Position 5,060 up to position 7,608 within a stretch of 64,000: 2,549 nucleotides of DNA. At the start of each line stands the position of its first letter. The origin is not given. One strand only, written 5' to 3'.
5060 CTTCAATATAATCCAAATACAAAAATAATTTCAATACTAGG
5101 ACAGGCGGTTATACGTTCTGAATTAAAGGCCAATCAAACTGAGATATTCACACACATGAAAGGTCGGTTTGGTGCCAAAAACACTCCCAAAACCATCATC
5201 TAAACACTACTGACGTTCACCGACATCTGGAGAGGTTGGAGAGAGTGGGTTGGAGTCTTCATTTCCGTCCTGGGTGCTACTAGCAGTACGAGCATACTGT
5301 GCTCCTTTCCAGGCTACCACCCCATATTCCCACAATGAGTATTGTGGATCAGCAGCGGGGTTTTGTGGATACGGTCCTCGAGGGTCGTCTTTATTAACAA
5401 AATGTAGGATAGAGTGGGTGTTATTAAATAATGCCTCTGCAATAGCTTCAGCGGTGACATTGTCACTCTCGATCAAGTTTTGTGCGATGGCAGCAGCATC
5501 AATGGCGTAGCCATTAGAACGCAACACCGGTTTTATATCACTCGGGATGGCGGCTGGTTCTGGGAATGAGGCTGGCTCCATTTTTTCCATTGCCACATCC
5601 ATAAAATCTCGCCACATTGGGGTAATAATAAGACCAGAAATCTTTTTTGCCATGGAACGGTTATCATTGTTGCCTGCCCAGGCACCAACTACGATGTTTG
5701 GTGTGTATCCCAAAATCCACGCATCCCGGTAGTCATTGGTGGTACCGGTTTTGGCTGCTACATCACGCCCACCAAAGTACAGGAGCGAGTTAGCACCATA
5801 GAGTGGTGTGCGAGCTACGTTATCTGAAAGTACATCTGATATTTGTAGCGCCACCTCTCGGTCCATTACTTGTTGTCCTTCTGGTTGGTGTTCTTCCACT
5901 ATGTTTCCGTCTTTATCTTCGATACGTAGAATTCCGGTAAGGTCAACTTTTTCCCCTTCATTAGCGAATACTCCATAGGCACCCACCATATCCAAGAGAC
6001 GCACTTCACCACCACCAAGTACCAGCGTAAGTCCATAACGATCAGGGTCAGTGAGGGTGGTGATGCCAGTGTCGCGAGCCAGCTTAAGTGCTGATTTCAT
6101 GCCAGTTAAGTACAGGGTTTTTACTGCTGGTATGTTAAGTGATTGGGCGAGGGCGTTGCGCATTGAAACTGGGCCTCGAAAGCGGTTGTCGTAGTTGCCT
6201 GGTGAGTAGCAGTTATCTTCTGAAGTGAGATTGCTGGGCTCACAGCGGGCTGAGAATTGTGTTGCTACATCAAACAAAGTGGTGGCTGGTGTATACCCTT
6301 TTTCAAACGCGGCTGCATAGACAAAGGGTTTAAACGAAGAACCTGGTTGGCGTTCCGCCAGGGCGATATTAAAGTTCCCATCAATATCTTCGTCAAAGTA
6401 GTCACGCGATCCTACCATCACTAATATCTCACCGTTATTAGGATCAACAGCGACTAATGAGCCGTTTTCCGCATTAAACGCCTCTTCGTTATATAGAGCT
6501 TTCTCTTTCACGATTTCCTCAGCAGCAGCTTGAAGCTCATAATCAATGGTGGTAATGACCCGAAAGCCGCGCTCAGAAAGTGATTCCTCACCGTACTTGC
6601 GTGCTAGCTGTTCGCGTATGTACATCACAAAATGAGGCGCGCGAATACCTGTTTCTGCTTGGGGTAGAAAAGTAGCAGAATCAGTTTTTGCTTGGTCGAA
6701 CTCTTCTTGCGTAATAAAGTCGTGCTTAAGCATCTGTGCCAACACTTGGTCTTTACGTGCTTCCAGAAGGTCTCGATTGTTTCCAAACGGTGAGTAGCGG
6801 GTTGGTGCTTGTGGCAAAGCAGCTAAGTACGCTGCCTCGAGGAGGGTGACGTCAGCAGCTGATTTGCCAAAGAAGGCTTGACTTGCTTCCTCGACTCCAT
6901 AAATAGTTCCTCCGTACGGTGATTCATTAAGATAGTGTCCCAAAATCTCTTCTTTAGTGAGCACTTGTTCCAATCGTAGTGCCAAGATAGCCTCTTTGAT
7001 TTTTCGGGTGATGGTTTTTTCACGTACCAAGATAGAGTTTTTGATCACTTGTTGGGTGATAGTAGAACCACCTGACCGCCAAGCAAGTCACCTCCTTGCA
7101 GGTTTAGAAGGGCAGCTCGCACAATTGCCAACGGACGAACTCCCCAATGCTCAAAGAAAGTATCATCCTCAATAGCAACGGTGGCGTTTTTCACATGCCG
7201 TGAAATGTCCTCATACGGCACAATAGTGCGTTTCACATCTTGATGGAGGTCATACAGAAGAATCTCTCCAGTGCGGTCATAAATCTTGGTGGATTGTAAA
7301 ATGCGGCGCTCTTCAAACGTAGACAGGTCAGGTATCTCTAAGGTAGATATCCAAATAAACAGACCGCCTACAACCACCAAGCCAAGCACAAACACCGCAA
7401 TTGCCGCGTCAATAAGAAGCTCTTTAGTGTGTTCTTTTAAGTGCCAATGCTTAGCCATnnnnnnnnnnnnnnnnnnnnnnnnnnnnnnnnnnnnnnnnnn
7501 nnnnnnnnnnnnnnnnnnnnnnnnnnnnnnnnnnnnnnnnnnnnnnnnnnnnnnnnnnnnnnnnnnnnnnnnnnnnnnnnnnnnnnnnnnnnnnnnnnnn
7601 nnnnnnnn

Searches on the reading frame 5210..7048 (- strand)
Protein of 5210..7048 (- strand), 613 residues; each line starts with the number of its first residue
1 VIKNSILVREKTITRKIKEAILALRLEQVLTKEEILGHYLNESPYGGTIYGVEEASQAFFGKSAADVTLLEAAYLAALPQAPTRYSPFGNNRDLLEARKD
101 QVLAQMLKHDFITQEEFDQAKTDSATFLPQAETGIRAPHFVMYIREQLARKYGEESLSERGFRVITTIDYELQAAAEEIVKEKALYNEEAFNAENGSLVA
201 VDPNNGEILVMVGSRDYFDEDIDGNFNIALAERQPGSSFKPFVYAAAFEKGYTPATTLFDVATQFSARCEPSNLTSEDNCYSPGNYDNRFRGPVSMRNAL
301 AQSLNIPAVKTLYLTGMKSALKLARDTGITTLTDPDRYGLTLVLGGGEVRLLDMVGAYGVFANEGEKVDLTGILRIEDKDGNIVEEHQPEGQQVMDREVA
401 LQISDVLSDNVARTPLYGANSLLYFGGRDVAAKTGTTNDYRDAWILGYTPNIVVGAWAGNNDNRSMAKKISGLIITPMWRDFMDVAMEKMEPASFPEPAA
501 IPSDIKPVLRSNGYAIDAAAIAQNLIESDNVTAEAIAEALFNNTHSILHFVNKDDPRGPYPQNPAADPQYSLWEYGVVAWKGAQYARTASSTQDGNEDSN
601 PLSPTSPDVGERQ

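Call 54: search_protein_families(library=pfam, proteins=[window:5210-7048:-], max_evalue=0.0001)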
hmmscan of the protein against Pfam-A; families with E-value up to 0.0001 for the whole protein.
window:5210-7048:- (613 aa): 2 families
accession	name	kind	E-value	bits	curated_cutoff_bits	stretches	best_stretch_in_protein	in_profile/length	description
PF00912.28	Transgly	-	4.2e-31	108.2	27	1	2-106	74-177/178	Transglycosylase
PF00905.27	Transpeptidase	-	1.3e-22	80.8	22.1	1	196-450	1-266/299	Penicillin binding protein transpeptidase domain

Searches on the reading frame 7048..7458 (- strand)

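Call 54: search_protein_families(library=pfam, proteins=[window:7048-7458:-], max_evalue=0.0001)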
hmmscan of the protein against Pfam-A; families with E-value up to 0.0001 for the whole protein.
window:7048-7458:- (137 aa): 1 family
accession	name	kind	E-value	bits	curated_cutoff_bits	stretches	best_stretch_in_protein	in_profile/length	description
PF00912.28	Transgly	-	2.6e-13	50.2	27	1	69-126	6-63/178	Transglycosylase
